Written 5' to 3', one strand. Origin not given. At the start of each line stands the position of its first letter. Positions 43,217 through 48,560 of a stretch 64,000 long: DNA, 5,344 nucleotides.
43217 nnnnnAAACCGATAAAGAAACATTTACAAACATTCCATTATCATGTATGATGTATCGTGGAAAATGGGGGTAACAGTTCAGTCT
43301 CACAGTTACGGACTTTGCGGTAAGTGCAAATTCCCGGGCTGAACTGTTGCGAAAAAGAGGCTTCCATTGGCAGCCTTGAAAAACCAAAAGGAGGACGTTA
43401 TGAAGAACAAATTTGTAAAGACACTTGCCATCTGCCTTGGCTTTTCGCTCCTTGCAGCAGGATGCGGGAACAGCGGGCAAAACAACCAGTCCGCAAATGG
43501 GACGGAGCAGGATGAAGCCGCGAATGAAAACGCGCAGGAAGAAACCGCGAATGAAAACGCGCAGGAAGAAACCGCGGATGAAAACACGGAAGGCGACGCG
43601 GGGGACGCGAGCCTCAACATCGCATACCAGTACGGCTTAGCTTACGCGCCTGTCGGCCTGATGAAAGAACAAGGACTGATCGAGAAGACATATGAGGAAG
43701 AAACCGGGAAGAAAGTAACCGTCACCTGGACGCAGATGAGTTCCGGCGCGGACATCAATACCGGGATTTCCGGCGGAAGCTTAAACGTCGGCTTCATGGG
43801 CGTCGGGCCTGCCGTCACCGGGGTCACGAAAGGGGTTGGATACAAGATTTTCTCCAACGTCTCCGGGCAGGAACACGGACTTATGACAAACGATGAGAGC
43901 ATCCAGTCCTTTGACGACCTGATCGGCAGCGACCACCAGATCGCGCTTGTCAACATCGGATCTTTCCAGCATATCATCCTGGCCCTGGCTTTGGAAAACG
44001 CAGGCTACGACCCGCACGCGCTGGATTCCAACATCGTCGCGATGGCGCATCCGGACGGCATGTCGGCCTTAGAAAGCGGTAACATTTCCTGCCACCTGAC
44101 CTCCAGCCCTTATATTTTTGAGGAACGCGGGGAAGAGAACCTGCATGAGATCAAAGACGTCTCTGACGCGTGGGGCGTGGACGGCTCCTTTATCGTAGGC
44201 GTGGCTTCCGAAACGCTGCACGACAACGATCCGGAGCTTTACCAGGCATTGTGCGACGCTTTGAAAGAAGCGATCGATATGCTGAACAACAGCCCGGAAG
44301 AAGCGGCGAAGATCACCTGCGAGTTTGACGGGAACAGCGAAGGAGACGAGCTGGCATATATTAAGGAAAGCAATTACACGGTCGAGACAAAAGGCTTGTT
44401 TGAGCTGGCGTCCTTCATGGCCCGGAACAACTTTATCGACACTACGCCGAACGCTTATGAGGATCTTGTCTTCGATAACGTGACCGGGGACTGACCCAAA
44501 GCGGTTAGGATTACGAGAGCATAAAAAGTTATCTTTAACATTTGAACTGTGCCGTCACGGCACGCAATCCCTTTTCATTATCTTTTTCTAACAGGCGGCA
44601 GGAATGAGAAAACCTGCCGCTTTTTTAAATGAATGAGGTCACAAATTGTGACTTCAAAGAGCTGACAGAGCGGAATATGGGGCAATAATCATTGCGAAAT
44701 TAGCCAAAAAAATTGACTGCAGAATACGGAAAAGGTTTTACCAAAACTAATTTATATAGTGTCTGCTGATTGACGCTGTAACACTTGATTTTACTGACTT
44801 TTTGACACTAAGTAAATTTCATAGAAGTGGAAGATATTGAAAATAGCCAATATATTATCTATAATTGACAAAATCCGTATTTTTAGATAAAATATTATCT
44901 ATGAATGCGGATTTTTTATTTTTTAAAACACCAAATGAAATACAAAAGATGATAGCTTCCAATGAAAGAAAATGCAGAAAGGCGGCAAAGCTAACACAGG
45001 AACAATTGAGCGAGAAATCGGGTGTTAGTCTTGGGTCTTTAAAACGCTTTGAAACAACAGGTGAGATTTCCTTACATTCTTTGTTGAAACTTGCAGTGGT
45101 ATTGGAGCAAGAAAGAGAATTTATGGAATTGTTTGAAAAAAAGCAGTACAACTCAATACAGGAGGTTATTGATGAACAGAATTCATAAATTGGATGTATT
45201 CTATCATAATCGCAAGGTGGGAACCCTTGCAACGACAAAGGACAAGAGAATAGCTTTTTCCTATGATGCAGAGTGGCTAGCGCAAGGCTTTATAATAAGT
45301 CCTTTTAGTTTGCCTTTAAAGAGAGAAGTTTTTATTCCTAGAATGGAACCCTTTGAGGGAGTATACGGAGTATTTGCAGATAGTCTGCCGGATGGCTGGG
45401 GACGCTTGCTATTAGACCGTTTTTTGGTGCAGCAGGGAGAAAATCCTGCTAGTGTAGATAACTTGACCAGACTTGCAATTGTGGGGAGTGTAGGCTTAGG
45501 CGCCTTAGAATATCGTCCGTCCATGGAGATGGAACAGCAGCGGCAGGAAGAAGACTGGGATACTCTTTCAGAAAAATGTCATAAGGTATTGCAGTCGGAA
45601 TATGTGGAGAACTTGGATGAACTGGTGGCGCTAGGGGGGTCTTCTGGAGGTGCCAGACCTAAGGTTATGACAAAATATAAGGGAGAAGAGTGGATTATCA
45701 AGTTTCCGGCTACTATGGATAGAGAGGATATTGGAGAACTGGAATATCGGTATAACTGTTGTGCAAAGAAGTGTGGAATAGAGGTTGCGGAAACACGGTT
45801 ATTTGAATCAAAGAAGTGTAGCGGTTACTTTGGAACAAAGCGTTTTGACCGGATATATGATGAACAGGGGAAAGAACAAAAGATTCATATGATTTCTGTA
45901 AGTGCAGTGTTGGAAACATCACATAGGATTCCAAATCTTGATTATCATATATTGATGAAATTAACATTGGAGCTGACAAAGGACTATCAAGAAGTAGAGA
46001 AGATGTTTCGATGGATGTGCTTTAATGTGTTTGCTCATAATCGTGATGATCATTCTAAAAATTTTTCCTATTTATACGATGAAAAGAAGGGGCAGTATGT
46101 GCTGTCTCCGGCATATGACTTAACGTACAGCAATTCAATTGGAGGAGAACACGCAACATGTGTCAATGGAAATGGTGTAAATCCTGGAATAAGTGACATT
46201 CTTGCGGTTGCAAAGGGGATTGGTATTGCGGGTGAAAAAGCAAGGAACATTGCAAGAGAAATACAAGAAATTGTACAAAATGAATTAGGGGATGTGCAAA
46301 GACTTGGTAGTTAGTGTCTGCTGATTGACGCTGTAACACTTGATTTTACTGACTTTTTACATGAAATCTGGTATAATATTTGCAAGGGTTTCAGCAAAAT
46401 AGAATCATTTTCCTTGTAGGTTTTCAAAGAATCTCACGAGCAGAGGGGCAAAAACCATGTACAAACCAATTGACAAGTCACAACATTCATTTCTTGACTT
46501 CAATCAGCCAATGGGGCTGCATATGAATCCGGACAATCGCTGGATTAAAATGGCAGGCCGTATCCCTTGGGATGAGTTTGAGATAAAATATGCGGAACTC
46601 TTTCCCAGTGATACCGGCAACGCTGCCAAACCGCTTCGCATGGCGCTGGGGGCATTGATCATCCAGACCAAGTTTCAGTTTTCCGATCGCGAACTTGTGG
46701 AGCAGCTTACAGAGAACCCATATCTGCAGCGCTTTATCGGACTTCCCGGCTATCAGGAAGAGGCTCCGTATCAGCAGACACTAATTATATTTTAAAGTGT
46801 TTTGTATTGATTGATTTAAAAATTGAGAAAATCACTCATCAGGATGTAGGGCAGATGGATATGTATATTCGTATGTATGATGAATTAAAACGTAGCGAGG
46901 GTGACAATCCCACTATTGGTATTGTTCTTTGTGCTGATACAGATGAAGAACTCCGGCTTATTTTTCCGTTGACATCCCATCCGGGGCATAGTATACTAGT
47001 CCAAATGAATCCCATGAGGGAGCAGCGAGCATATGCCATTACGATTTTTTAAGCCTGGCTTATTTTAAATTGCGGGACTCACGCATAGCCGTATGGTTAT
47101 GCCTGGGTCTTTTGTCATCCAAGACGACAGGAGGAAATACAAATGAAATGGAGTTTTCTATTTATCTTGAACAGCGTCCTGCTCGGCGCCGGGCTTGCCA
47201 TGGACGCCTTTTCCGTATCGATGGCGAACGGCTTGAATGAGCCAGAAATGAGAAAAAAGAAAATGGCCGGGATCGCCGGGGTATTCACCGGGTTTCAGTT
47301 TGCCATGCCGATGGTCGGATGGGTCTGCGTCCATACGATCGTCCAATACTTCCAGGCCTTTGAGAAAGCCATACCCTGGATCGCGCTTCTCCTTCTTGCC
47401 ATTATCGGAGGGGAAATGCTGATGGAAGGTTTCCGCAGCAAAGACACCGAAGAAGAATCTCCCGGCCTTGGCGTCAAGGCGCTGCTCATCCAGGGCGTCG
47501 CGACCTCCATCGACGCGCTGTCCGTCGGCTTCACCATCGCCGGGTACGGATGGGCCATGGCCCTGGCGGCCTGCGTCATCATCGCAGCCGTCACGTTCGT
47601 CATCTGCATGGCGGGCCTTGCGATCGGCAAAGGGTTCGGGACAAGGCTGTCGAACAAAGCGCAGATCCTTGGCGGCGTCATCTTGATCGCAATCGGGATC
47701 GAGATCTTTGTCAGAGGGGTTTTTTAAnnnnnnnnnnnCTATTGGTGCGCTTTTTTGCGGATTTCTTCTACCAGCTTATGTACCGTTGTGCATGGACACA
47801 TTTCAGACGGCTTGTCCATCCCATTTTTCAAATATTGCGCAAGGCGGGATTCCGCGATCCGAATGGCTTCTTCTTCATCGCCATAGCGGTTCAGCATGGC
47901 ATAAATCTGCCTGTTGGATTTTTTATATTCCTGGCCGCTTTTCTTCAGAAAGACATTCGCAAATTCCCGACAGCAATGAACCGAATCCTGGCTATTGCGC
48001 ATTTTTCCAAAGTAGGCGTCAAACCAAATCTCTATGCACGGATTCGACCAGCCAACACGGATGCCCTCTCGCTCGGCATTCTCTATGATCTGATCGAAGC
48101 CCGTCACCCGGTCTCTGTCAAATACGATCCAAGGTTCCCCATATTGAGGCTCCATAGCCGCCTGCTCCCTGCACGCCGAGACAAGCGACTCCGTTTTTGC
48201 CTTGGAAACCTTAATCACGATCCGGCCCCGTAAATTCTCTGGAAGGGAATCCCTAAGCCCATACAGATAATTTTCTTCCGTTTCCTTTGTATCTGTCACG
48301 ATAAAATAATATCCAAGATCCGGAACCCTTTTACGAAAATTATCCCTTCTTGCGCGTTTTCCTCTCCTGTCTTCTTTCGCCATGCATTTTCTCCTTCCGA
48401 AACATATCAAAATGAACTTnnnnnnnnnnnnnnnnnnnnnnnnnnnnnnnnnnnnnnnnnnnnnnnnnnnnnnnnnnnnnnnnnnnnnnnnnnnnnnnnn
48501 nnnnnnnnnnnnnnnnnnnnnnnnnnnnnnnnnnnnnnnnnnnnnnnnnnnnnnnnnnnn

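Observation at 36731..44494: Diol-dehydratase-like glycyl-radical enzyme with an Arg-rich active-site loop, divergent from a sulfonate-type ABC importer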

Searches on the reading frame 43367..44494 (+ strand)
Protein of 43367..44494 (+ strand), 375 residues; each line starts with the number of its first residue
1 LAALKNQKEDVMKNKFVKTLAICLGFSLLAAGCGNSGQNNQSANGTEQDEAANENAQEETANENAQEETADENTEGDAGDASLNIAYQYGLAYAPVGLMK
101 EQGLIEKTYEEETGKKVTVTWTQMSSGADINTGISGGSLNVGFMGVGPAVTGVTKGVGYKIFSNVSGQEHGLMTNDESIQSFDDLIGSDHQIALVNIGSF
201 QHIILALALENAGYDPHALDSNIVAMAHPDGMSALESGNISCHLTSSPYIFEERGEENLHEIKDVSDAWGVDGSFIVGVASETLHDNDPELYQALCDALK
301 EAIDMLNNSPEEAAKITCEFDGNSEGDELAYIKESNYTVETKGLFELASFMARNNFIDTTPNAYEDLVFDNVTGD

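Call 6: search_protein_families(library=pfam, proteins=[window:43367-44494:+])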
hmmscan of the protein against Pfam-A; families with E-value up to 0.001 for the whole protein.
window:43367-44494:+ (375 aa): 2 families
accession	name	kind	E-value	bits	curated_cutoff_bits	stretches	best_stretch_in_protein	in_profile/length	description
PF13379.11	NMT1_2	-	7e-12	46.1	24.7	1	79-316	4-247/252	NMT1-like family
PF09084.16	NMT1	-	0.0003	21.2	20.5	1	173-313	79-216/216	NMT1/THI5 like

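Call 11: search_protein_families(library=ncbifam, proteins=[window:43367-44494:+], max_evalue=0.00001)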
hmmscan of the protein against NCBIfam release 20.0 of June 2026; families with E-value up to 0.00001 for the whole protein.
window:43367-44494:+ (375 aa): 4 families
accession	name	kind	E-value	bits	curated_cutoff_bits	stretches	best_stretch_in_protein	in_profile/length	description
TIGR01728.1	SsuA_fam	subfamily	2.7e-22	79.4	163.5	1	84-325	2-236/290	aliphatic sulfonate ABC transporter substrate-binding protein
TIGR01729.1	taurine_ABC_bnd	equivalog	9.7e-14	51.5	304.25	1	106-304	18-211/300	taurine ABC transporter substrate-binding protein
NF008553.0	PRK11480.1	equivalog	4.8e-08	32.6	490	1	106-312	42-241/320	taurine ABC transporter substrate-binding protein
NF040735.1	SBP_SaoX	equivalog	2.1e-07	30.4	300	1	124-318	36-230/330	ABC transporter substrate-binding subunit SaoX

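Call 46: search_solved_structures(query=window:43367-44494:+, max_evalue=0.001)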
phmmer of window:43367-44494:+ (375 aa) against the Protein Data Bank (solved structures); distinct sequences matched with E-value up to 0.001: 2.
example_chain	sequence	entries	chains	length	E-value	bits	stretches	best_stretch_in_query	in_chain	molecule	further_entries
6ssy_A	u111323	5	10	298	1.5e-08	37.5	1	105-349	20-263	Taurine-binding periplasmic protein | Taurine ABC transporter substrate-binding protein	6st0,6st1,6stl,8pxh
2x26_A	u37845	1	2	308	0.00011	24.8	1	82-302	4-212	PERIPLASMIC ALIPHATIC SULPHONATES-BINDING PROTEIN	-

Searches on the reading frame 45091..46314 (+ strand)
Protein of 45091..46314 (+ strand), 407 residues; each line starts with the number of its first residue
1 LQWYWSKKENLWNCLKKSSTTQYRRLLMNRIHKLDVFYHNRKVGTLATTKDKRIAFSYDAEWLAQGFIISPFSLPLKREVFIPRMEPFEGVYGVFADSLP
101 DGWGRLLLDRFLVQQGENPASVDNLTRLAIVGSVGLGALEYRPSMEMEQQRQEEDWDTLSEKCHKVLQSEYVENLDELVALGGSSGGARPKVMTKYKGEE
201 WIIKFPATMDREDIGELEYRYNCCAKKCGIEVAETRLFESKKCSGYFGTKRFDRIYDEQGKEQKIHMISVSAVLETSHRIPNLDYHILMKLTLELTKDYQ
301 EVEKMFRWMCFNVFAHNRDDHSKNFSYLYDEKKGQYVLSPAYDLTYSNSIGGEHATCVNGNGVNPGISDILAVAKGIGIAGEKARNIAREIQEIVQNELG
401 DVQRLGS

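Call 6: search_protein_families(library=pfam, proteins=[window:45091-46314:+])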
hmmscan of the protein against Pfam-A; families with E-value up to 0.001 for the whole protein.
window:45091-46314:+ (407 aa): 2 families
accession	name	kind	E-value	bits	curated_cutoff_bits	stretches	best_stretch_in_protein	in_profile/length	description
PF07804.18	HipA_C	-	3.1e-47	161.4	30.5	1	184-396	2-211/213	HipA-like C-terminal domain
PF13657.11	Couple_hipA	-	2.3e-19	70.2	22.5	1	34-141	1-98/99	HipA N-terminal domain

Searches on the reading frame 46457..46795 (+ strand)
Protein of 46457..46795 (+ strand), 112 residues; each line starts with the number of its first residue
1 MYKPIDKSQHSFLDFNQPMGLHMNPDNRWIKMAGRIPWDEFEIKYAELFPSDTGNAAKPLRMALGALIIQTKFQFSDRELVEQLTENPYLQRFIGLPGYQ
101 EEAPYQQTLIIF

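Call 78: search_protein_families(library=pfam, proteins=[window:46457-46795:+], max_evalue=0.0001)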
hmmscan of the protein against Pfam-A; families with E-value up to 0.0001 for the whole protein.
window:46457-46795:+ (112 aa): 1 family
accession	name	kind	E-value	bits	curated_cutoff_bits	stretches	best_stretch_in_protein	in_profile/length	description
PF05598.16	DUF772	-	2.3e-12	47.2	23.1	1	54-109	1-57/74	Transposase domain (DUF772)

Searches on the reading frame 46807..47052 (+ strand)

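Call 78: search_protein_families(library=pfam, proteins=[window:46807-47052:+], max_evalue=0.0001)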
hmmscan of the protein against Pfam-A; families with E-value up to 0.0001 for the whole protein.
window:46807-47052:+ (81 aa): 1 family
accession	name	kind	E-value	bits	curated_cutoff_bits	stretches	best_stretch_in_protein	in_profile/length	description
PF06250.17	YhcG_C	-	4.5e-15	56.3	32.5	1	1-48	75-122/157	YhcG PDDEXK nuclease domain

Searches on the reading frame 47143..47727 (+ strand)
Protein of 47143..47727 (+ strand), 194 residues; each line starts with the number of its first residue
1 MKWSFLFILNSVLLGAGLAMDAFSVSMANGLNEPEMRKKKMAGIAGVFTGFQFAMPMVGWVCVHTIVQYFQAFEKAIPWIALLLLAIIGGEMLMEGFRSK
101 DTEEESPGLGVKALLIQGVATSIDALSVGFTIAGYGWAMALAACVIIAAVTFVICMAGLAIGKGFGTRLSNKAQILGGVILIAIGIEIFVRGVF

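Call 63: search_protein_families(library=pfam, proteins=[window:47143-47727:+], max_evalue=0.00001)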
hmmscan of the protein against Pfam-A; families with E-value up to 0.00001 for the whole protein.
window:47143-47727:+ (194 aa): 1 family
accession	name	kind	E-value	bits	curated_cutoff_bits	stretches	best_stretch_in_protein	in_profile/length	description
PF02659.21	Mntp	-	1.6e-37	129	24.4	1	36-189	2-152/152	Putative manganese efflux pump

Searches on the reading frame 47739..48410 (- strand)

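Call 63: search_protein_families(library=pfam, proteins=[window:47739-48410:-], max_evalue=0.00001)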
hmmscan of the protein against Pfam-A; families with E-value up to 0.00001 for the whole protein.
window:47739-48410:- (223 aa): 1 family
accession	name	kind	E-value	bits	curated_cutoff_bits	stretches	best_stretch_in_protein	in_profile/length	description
PF13707.11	RloB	-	6e-33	115.1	31.5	1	35-217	1-195/195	RloB-like protein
